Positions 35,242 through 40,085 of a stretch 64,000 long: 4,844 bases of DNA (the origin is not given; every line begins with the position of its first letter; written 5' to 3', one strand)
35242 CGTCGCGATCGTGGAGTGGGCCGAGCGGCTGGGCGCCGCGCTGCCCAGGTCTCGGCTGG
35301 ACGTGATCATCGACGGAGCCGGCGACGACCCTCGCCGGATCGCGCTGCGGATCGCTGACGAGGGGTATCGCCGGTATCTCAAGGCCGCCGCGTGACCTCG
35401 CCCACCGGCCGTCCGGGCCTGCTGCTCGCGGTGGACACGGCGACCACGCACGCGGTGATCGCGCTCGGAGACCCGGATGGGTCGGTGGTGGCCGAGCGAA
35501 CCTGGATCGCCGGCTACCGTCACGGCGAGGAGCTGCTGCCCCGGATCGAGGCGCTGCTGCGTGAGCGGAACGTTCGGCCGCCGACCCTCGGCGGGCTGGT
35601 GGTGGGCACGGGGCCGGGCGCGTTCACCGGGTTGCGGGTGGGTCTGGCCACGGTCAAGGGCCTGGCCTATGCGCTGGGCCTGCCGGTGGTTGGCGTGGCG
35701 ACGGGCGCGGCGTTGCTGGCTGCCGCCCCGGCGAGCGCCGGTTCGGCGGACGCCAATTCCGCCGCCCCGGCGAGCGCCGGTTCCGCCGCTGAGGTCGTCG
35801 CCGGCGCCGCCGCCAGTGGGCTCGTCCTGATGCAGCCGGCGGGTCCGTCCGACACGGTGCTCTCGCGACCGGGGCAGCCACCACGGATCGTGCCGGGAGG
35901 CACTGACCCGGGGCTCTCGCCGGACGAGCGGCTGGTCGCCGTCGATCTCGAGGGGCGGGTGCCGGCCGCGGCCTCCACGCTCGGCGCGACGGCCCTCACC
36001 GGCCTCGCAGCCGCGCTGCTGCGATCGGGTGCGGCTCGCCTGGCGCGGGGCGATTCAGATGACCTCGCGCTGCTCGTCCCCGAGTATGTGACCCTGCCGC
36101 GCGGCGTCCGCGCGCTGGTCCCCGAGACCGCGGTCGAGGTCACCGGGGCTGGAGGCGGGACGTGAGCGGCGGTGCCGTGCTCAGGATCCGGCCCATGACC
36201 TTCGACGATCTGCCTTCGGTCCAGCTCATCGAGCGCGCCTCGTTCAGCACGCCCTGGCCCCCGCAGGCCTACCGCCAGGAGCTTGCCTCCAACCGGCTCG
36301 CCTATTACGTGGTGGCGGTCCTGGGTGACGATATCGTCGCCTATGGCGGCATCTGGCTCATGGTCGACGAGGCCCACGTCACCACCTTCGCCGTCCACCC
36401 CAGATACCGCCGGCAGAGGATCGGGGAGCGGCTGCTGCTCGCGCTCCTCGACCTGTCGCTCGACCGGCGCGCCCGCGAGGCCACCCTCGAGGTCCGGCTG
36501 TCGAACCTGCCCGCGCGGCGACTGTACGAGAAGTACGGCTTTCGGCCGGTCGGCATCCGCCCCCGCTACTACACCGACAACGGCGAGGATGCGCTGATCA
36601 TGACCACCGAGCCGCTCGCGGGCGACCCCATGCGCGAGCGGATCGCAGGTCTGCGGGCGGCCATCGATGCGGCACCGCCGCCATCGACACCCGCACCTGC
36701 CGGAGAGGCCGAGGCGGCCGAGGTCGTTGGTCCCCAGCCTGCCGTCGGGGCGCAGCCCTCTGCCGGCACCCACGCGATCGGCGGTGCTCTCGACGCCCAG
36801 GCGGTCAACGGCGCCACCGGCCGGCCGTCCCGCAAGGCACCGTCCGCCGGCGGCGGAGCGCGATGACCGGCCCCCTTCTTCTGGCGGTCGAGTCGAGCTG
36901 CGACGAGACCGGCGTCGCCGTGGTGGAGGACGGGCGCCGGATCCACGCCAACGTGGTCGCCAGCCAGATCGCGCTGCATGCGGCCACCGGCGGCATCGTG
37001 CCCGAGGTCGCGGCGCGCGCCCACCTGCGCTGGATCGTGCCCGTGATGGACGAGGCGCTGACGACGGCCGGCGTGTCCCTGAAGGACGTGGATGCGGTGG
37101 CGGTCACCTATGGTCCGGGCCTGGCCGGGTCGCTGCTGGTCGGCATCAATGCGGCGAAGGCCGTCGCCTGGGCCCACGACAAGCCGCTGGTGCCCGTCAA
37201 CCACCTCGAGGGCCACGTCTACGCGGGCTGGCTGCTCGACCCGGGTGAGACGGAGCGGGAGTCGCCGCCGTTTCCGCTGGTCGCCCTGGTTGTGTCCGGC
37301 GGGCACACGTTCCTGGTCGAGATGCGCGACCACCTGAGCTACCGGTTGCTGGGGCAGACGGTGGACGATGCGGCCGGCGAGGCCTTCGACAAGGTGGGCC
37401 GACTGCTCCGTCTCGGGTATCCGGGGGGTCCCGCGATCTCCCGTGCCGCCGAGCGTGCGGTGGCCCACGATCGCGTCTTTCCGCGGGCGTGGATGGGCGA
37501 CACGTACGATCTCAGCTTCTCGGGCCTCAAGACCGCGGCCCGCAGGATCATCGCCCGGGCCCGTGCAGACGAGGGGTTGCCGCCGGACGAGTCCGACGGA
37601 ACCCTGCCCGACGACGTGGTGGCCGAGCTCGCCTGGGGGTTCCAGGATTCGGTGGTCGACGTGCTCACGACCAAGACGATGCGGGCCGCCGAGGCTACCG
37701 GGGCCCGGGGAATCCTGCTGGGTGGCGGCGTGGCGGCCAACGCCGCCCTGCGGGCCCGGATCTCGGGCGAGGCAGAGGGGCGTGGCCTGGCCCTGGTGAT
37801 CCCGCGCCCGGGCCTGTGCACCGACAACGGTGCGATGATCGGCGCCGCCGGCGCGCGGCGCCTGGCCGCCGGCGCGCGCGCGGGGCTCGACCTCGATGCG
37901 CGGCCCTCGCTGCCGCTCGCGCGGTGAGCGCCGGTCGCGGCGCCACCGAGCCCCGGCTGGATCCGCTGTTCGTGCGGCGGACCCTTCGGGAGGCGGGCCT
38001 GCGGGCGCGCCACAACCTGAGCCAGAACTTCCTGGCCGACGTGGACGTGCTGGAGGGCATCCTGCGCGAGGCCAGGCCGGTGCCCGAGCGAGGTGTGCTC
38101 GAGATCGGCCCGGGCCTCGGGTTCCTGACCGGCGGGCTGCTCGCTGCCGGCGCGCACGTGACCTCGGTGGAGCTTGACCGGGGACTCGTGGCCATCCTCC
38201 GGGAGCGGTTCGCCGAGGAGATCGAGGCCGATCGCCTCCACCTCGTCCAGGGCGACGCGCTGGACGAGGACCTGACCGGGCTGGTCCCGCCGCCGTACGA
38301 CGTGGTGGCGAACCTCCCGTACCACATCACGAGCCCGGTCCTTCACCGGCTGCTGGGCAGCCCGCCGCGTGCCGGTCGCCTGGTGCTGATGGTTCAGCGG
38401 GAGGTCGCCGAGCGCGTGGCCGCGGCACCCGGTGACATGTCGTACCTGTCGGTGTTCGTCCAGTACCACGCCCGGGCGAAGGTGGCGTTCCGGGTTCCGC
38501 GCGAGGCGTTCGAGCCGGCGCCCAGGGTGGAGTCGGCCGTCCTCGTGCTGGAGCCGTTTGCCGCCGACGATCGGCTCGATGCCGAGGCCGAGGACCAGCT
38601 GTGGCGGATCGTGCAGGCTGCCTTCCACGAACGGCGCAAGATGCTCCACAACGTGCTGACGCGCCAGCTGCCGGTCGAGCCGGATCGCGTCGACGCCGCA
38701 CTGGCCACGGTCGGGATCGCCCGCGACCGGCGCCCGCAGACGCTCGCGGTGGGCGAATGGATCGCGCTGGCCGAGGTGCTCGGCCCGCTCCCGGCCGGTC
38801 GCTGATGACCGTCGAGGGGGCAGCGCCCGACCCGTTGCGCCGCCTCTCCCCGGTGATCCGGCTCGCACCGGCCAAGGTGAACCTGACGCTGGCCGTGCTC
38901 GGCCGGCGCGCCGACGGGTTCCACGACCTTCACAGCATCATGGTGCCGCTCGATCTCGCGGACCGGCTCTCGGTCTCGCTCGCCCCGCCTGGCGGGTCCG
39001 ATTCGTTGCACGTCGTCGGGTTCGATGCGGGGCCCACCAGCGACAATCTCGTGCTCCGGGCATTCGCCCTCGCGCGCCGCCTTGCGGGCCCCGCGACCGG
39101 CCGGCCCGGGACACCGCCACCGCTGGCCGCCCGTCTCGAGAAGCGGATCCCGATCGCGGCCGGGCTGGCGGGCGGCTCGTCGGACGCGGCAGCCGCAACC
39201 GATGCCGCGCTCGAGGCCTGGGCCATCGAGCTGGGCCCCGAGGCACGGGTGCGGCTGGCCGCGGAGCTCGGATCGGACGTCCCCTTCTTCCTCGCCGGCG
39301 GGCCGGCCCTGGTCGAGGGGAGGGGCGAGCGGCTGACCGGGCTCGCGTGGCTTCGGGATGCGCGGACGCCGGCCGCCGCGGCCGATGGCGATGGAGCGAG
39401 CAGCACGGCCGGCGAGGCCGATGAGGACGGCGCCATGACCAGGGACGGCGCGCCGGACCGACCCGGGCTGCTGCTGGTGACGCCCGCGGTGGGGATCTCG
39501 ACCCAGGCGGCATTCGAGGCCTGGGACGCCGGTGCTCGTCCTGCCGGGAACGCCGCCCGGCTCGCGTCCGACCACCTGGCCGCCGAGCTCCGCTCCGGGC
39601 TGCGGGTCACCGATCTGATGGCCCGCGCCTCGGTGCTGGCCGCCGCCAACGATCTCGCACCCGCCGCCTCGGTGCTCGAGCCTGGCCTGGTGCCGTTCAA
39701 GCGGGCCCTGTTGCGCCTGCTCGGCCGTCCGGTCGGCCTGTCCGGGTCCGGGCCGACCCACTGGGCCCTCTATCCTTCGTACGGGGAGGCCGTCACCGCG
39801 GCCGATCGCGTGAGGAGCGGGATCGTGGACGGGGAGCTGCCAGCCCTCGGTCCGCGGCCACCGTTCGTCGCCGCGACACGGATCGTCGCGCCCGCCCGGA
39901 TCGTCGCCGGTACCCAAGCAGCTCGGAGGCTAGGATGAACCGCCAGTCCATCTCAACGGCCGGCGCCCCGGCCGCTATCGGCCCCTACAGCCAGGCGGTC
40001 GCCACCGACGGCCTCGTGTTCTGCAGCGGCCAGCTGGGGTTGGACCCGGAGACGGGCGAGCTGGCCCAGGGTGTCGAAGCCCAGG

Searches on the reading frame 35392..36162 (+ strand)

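Call 80: search_protein_families(library=pfam, proteins=[window:35392-36162:+], max_evalue=0.00001)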
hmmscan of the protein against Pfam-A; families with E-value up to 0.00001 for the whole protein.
window:35392-36162:+ (257 aa): 1 family
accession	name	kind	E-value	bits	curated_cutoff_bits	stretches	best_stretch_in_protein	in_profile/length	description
PF00814.31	TsaD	-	1.6e-17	64.5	24.8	1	40-117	25-102/264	tRNA N6-adenosine threonylcarbamoyltransferase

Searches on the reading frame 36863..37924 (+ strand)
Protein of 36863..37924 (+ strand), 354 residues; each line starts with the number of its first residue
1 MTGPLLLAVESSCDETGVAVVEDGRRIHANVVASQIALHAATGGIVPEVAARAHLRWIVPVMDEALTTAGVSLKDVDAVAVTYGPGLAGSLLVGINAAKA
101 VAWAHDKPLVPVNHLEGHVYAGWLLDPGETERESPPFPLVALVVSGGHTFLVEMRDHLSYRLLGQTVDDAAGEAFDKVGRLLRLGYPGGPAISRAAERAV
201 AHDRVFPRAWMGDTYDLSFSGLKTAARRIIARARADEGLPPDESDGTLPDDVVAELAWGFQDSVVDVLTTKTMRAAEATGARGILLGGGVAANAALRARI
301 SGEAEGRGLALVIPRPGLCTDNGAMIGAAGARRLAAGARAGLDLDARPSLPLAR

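Call 80: search_protein_families(library=pfam, proteins=[window:36863-37924:+], max_evalue=0.00001)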
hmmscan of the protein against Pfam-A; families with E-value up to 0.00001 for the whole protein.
window:36863-37924:+ (354 aa): 2 families
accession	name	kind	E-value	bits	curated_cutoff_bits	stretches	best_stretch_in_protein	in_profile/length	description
PF00814.31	TsaD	-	7.3e-90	301.7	24.8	1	27-327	2-263/264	tRNA N6-adenosine threonylcarbamoyltransferase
PF22521.2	HypF_C_2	-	1.2e-06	28.9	27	1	253-325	166-238/241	Carbamoyltransferase, Kae1-like Domain, second subdomain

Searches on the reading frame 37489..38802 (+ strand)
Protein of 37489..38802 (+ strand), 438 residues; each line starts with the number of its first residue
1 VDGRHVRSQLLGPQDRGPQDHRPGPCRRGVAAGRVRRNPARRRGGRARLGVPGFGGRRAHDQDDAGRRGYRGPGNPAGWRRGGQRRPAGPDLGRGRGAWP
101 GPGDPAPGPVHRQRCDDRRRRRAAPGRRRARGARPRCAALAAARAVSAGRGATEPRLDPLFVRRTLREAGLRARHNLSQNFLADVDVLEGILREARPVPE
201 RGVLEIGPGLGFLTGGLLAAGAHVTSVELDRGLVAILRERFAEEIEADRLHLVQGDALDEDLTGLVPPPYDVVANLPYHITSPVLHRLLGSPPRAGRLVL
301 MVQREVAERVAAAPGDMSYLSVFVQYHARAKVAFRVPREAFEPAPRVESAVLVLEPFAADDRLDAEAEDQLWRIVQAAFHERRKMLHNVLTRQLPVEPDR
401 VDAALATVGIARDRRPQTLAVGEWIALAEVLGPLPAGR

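Call 80: search_protein_families(library=pfam, proteins=[window:37489-38802:+], max_evalue=0.00001)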
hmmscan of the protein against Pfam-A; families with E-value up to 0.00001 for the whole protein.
window:37489-38802:+ (438 aa): 1 family
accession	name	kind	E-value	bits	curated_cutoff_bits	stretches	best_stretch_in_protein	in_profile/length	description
PF00398.26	RrnaAD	-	9.1e-47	159.8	24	1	172-430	3-260/263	Ribosomal RNA adenine dimethylase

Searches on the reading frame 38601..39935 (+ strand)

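Call 80: search_protein_families(library=pfam, proteins=[window:38601-39935:+], max_evalue=0.00001)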
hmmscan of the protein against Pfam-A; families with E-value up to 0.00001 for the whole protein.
window:38601-39935:+ (445 aa): 1 family
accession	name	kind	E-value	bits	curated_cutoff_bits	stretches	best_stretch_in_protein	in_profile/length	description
PF00288.32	GHMP_kinases_N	-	9.7e-13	48.6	22.3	1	149-234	1-87/87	GHMP kinases N terminal domain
